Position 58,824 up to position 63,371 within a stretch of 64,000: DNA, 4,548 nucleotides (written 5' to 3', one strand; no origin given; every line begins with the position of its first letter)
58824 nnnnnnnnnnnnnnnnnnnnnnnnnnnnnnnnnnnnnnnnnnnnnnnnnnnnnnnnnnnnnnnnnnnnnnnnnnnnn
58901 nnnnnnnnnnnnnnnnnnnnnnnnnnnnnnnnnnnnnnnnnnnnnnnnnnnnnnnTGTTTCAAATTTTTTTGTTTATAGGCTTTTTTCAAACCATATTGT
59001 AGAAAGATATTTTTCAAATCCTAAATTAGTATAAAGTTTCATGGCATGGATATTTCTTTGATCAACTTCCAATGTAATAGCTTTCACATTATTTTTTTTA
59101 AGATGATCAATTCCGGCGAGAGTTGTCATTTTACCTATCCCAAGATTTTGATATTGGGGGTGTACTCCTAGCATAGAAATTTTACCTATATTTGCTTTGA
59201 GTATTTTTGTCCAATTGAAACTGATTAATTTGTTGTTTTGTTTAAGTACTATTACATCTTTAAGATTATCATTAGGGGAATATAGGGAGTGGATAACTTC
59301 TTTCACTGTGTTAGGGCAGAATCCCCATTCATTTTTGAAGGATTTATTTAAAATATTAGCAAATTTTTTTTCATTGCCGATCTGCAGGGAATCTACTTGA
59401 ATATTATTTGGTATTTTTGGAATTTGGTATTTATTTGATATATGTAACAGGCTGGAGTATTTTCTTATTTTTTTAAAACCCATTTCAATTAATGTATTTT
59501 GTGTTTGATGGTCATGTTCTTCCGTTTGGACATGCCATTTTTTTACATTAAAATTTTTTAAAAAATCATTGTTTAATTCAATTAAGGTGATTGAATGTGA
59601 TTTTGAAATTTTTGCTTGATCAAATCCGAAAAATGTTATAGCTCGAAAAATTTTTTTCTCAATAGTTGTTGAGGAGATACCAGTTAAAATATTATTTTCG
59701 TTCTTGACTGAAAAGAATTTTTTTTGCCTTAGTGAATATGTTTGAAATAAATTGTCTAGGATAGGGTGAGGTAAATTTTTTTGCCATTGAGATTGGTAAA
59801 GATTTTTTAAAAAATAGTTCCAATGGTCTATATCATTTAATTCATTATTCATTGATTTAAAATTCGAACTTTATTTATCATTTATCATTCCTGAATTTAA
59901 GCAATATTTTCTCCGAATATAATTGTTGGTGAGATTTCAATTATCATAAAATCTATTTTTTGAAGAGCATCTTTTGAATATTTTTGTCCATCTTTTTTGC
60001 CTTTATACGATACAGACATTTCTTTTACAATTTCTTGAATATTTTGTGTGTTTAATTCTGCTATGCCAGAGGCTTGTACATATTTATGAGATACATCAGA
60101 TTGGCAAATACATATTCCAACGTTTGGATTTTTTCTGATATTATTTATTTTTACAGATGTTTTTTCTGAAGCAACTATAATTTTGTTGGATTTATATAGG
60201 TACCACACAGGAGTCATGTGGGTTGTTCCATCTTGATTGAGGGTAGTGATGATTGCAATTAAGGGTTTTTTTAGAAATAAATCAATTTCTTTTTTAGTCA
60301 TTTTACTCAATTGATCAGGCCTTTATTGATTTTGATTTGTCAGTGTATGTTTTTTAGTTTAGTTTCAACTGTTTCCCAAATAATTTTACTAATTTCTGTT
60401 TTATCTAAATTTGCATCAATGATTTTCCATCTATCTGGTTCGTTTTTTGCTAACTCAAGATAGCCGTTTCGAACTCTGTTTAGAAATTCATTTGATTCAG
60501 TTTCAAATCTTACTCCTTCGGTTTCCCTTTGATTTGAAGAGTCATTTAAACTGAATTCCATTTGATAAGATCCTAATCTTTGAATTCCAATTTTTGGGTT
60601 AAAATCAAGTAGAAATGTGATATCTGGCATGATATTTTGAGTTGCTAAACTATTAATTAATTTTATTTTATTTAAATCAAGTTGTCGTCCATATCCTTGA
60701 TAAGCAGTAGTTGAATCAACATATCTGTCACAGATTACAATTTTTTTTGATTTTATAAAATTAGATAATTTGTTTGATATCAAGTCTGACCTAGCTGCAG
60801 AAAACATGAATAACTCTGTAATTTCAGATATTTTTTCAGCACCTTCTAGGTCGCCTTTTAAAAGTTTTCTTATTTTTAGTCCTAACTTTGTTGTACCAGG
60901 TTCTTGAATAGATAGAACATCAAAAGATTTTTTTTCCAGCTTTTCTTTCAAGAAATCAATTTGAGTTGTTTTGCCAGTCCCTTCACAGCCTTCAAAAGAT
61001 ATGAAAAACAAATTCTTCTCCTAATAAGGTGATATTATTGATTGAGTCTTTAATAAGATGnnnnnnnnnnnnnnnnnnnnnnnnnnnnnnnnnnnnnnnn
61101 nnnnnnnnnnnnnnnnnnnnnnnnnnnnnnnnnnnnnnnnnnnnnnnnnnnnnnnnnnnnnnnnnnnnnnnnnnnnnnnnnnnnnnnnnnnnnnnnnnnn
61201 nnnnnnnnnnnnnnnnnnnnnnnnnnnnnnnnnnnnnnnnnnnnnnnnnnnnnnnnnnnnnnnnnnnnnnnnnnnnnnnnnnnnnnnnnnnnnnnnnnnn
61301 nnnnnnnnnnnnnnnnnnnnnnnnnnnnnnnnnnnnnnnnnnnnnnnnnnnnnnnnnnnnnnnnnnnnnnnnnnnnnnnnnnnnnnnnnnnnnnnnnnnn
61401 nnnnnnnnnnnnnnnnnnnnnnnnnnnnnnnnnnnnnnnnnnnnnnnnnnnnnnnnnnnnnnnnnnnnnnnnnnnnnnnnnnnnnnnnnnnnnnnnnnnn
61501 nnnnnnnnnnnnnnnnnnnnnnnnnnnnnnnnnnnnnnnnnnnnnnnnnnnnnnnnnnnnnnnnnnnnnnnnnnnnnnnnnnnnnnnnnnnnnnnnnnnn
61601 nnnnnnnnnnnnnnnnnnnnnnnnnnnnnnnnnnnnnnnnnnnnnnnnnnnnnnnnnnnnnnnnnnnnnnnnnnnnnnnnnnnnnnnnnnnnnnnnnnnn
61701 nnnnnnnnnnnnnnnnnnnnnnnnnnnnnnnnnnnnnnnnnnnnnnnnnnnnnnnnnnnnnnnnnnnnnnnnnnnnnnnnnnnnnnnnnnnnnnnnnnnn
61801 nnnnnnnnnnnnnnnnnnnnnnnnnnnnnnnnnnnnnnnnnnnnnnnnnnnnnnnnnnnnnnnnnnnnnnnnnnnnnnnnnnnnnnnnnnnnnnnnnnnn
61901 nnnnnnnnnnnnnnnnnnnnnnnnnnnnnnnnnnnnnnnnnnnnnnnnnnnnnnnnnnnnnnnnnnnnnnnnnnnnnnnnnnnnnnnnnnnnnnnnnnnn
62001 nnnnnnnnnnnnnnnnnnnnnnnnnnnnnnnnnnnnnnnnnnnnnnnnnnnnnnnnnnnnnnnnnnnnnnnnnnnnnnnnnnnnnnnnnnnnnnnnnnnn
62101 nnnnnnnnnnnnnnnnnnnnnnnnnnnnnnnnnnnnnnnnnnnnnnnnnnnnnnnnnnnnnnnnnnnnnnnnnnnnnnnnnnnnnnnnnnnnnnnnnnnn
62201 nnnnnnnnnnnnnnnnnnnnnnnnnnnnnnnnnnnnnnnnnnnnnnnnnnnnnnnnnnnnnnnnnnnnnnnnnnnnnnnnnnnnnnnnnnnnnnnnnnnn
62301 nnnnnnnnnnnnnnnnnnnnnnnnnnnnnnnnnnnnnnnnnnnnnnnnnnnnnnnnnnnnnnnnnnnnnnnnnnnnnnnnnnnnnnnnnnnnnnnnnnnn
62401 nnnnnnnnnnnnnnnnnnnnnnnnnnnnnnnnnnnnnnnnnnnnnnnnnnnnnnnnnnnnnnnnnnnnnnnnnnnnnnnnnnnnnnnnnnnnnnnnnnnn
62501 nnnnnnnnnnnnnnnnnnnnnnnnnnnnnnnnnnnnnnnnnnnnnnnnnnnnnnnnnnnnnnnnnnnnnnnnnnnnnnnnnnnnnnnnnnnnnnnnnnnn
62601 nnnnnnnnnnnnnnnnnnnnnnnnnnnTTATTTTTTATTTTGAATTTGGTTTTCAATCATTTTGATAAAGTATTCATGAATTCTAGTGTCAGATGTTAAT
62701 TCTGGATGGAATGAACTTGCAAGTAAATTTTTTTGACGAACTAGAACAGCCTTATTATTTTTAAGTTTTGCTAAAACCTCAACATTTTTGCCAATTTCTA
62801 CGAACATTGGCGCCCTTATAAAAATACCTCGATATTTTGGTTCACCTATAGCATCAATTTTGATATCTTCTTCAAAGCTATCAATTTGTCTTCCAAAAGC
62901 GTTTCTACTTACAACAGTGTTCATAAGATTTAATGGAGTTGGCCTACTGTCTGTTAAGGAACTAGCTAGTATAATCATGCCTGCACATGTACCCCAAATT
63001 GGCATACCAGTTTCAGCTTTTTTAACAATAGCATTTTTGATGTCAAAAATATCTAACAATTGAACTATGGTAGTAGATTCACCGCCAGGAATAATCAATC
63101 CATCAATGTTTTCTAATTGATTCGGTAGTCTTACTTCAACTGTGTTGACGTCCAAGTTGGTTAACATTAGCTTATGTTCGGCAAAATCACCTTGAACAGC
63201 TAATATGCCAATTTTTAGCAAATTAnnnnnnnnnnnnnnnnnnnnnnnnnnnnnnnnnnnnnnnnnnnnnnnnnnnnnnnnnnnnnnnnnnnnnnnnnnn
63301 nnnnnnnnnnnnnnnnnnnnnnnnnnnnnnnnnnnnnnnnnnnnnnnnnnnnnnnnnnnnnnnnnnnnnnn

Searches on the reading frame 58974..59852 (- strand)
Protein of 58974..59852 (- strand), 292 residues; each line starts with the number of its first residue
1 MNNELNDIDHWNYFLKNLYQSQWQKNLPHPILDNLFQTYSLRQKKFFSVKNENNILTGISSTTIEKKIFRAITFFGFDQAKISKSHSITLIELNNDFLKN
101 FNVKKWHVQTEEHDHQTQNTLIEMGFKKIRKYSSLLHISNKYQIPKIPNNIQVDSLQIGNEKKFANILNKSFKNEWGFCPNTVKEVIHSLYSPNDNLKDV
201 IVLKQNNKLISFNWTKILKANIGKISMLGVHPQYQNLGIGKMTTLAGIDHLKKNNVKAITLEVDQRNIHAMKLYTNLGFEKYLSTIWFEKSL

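Call 25: search_protein_families(library=pfam, proteins=[window:58974-59852:-], max_evalue=0.0001)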
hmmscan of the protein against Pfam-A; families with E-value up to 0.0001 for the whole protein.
window:58974-59852:- (292 aa): 4 families
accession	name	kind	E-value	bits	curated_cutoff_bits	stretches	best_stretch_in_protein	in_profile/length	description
PF00583.31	Acetyltransf_1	-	4.5e-13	49.9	20.7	1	165-279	5-116/116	Acetyltransferase (GNAT) family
PF13673.13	Acetyltransf_10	-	5.9e-09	36.4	23.6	1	199-281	32-109/128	Acetyltransferase (GNAT) domain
PF08445.16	FR47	-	6.1e-09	36.2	22.1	1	215-287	14-85/86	FR47-like protein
PF13508.13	Acetyltransf_7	-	1.9e-07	31.8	27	1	199-281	4-84/84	Acetyltransferase (GNAT) domain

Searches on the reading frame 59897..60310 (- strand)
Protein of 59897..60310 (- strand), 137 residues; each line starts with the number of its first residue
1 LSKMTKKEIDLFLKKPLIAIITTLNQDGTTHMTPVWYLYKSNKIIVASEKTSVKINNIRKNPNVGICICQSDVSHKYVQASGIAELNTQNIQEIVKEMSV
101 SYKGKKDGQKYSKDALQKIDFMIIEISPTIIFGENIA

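Call 25: search_protein_families(library=pfam, proteins=[window:59897-60310:-], max_evalue=0.0001)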
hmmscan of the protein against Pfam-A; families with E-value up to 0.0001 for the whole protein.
window:59897-60310:- (137 aa): 3 families
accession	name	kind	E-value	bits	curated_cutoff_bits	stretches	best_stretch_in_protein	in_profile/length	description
PF01243.27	PNPOx_N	-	7.9e-15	55.7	28.1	1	6-128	2-113/120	Pyridoxamine 5'-phosphate oxidase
PF16242.11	Pyrid_ox_like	-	2.8e-05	24.1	28.8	1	12-89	9-87/149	Pyridoxamine 5'-phosphate oxidase like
PF04075.20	F420H2_quin_red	-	3.7e-05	24.3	22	1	12-105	20-115/130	F420H(2)-dependent quinone reductase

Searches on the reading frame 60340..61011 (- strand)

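Call 25: search_protein_families(library=pfam, proteins=[window:60340-61011:-], max_evalue=0.0001)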
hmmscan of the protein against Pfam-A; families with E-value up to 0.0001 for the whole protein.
window:60340-61011:- (223 aa): 2 families
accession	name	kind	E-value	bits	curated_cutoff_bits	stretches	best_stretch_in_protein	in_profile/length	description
PF02223.23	Thymidylate_kin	-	9.7e-45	153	27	1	6-209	1-183/185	Thymidylate kinase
PF13521.12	AAA_28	-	4.5e-05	24.2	27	1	4-110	2-95/164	AAA domain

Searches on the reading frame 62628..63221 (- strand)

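Call 42: search_protein_families(library=pfam, proteins=[window:62628-63221:-], max_evalue=0.01)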
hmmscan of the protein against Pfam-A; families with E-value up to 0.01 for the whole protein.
window:62628-63221:- (197 aa): 5 families
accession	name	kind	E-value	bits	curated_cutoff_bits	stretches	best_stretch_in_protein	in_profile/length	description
PF01174.25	SNO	-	1.4e-56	191.8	27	1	6-190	1-187/188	SNO glutamine amidotransferase family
PF07685.20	GATase_3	-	2e-09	37.8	27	1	24-93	24-96/196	CobB/CobQ-like glutamine amidotransferase domain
PF03575.23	Peptidase_S51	-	1.6e-06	28.4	23.9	1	11-91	54-135/206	Peptidase family S51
PF00117.34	GATase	-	3.1e-06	27.4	22.8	1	17-185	16-183/190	Glutamine amidotransferase class-I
PF07722.19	Peptidase_C26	-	0.0075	16.5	20.5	0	65-87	98-120/219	Peptidase C26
